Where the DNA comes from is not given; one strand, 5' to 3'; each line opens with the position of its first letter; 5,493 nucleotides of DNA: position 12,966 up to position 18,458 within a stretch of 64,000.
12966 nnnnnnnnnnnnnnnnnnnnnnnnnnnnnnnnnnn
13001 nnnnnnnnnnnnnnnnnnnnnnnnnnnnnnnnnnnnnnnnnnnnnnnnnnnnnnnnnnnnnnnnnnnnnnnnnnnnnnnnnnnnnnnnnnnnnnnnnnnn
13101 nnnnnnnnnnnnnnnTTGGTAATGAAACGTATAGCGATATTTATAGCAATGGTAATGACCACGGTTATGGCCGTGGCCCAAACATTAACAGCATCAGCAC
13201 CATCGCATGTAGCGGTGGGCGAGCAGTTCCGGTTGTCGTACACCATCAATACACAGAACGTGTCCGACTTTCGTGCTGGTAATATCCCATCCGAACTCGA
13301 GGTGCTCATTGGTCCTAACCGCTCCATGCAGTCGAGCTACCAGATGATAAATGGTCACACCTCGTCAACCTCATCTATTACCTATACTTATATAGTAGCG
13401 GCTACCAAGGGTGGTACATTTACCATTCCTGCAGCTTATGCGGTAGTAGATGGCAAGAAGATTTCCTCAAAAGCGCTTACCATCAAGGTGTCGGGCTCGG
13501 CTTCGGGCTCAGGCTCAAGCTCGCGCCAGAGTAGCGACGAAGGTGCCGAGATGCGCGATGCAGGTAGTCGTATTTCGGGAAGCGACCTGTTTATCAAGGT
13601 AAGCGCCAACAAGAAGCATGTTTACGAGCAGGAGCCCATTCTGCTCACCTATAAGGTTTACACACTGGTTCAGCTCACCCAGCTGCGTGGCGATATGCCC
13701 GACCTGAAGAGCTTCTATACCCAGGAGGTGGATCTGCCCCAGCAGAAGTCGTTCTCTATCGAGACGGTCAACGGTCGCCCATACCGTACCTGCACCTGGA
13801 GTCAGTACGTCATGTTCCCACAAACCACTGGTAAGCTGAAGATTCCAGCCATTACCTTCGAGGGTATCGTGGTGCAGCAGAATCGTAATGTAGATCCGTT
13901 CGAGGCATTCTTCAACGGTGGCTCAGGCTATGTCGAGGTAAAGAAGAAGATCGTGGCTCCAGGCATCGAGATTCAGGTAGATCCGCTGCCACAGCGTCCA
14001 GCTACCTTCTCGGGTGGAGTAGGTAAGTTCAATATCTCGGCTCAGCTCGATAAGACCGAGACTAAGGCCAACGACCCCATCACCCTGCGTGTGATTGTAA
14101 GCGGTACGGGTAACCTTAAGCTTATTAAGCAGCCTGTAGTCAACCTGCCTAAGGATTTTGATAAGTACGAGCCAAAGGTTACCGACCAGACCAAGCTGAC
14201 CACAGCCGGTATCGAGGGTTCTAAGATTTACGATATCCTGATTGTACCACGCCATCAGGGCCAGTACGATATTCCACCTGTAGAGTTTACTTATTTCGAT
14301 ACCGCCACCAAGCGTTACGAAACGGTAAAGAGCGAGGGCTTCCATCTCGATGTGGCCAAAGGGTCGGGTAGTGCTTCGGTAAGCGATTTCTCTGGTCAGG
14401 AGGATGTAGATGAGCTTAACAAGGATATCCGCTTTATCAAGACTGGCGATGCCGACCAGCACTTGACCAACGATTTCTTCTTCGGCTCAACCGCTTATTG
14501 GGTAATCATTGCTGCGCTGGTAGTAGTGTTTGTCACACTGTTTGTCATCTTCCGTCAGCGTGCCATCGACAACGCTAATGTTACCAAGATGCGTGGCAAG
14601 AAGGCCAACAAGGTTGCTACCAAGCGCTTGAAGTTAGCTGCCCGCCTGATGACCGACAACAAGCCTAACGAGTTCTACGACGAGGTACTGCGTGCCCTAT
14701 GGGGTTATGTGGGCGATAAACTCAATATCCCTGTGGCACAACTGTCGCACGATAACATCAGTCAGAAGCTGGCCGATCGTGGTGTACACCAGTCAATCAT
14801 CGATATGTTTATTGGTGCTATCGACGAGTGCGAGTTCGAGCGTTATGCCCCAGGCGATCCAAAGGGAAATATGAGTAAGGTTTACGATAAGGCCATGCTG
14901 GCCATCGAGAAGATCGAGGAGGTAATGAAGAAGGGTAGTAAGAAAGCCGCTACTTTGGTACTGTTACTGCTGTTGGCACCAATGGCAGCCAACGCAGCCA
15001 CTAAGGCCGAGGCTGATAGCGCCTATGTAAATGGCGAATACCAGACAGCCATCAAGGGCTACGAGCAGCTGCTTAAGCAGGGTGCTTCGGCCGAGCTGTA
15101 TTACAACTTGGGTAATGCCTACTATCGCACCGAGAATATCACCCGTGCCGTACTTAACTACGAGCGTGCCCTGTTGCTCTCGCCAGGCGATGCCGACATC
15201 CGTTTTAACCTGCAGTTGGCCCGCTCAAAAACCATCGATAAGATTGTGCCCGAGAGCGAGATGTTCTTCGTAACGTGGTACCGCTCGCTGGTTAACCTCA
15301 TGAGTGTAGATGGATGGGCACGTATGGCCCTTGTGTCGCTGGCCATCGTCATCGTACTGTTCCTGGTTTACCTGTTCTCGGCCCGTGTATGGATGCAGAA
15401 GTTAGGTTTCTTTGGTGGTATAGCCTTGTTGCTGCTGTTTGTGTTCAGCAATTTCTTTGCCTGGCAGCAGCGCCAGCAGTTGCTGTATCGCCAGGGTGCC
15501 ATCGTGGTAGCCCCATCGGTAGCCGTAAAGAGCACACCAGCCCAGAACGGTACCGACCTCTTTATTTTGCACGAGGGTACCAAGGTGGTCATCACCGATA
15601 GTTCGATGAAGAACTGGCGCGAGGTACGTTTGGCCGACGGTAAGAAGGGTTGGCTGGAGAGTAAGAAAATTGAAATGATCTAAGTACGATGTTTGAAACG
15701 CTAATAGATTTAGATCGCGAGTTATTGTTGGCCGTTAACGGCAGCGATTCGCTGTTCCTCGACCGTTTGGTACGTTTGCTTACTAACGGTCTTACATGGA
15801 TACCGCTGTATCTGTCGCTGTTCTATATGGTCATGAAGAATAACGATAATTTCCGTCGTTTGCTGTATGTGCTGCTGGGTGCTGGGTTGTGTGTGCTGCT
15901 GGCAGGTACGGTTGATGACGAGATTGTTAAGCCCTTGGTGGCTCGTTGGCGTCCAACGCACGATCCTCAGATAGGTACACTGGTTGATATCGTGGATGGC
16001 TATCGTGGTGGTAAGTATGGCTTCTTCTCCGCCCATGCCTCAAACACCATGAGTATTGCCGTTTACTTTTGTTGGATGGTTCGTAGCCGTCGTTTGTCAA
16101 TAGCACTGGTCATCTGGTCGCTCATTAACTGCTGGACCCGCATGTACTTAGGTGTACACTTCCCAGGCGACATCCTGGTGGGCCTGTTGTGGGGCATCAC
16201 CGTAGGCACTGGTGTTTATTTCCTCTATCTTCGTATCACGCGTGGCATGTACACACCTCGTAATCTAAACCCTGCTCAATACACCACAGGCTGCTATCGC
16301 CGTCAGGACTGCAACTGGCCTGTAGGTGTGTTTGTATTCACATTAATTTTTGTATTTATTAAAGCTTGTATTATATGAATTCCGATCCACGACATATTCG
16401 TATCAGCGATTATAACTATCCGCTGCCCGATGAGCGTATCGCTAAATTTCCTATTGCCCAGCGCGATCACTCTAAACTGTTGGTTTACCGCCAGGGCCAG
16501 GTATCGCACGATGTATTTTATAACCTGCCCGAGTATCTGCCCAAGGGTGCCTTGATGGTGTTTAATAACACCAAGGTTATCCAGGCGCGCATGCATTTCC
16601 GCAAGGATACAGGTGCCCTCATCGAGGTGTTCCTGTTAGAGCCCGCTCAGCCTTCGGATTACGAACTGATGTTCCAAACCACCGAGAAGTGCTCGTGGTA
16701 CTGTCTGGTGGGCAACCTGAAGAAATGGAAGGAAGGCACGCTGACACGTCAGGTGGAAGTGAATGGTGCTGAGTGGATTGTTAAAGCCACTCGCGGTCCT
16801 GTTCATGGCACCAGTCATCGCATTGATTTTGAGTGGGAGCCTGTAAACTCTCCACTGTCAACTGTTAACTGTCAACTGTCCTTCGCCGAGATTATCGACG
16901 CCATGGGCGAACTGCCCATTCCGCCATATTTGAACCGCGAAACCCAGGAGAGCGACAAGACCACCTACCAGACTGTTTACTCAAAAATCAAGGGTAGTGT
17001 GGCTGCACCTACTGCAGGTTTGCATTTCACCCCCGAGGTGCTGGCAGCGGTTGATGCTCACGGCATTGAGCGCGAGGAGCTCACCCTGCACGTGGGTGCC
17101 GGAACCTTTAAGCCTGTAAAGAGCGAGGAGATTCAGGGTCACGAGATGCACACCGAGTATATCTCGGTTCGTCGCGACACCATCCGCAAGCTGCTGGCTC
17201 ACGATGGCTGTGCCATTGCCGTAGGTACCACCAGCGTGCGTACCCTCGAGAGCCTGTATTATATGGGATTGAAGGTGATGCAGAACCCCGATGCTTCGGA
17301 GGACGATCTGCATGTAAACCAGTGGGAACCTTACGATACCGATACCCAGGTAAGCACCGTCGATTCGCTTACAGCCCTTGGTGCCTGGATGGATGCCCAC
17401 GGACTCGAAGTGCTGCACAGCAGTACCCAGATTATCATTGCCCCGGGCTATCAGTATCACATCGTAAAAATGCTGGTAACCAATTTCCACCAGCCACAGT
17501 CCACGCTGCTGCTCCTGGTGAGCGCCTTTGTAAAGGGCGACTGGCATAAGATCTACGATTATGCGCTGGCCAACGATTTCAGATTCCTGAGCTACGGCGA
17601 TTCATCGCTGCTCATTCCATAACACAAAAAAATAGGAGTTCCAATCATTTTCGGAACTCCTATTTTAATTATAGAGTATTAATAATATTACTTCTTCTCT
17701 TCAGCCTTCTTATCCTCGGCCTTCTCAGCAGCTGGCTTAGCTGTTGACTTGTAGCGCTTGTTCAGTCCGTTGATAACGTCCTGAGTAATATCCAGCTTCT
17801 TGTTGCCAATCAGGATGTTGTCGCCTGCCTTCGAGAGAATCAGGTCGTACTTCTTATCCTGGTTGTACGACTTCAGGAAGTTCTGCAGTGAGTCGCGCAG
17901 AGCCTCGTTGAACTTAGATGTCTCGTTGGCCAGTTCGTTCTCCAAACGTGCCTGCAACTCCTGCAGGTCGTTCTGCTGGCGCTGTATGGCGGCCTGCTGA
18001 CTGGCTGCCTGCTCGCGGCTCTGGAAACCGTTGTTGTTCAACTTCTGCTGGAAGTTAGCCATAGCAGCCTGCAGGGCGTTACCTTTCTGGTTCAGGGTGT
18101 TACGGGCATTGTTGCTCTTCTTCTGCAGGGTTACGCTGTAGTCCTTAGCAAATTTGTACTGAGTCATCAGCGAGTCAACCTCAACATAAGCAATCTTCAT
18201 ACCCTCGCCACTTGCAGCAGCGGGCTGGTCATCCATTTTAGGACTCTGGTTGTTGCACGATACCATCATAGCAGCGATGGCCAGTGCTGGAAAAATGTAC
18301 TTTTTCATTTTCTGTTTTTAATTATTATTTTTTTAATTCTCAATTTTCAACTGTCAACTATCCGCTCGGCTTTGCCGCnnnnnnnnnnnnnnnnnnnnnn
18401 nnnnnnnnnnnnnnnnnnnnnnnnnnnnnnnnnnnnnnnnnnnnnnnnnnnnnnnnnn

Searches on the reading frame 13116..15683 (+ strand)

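Call 48: search_protein_families(library=pfam, proteins=[window:13116-15683:+], max_evalue=0.001)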
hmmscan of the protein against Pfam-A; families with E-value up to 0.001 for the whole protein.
window:13116-15683:+ (855 aa): 8 families
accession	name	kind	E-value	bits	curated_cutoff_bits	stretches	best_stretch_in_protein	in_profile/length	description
PF13584.12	BatD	-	1.4e-50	170.3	24.1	3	26-125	2-92/92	BatD DUF11 like domain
PF07719.23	TPR_2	-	5.3e-08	32.8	27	1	659-692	1-34/34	Tetratricopeptide repeat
PF13432.12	TPR_16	-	3.5e-07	31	32.7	1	631-693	2-65/65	Tetratricopeptide repeat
PF13414.12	TPR_11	-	8.9e-07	28.9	26.8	1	666-699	1-34/42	TPR repeat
PF00515.34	TPR_1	-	2e-06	27.8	27.8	1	659-691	1-33/34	Tetratricopeptide repeat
PF13428.12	TPR_14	-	5.8e-05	23.8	23.5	0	660-699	2-41/44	Tetratricopeptide repeat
PF13181.12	TPR_8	-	0.00019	21.8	25.7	1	659-691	1-33/34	Tetratricopeptide repeat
PF08239.17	SH3_3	-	0.00036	21.1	27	1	801-850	2-51/54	Bacterial SH3 domain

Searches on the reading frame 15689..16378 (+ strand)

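Call 48: search_protein_families(library=pfam, proteins=[window:15689-16378:+], max_evalue=0.001)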
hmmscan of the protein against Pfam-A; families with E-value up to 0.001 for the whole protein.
window:15689-16378:+ (229 aa): 1 family
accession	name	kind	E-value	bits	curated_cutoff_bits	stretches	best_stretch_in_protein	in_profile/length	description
PF01569.27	PAP2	-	4.1e-22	78.8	27.2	1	63-182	3-127/130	PAP2 superfamily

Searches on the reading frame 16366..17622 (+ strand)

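Call 48: search_protein_families(library=pfam, proteins=[window:16366-17622:+], max_evalue=0.001)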
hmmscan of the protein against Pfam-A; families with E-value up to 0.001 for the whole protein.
window:16366-17622:+ (418 aa): 1 family
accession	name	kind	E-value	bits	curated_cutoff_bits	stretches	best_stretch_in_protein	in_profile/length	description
PF02547.20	Queuosine_synth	-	3e-97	326.1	25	1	14-416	2-322/322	Queuosine biosynthesis protein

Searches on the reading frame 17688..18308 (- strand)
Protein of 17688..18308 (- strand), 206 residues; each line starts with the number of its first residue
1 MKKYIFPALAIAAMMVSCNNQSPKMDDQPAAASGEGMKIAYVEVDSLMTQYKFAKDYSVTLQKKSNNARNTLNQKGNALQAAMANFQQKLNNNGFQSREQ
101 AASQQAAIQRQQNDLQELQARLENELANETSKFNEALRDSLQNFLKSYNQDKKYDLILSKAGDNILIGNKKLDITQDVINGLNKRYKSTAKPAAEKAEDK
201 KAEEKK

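Call 48: search_protein_families(library=pfam, proteins=[window:17688-18308:-], max_evalue=0.001)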
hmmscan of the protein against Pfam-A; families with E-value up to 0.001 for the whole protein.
window:17688-18308:- (206 aa): 1 family
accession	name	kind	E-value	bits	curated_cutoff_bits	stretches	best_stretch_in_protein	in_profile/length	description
PF03938.19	OmpH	-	9.2e-26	91.2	32.4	1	38-182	1-141/141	Outer membrane protein (OmpH-like)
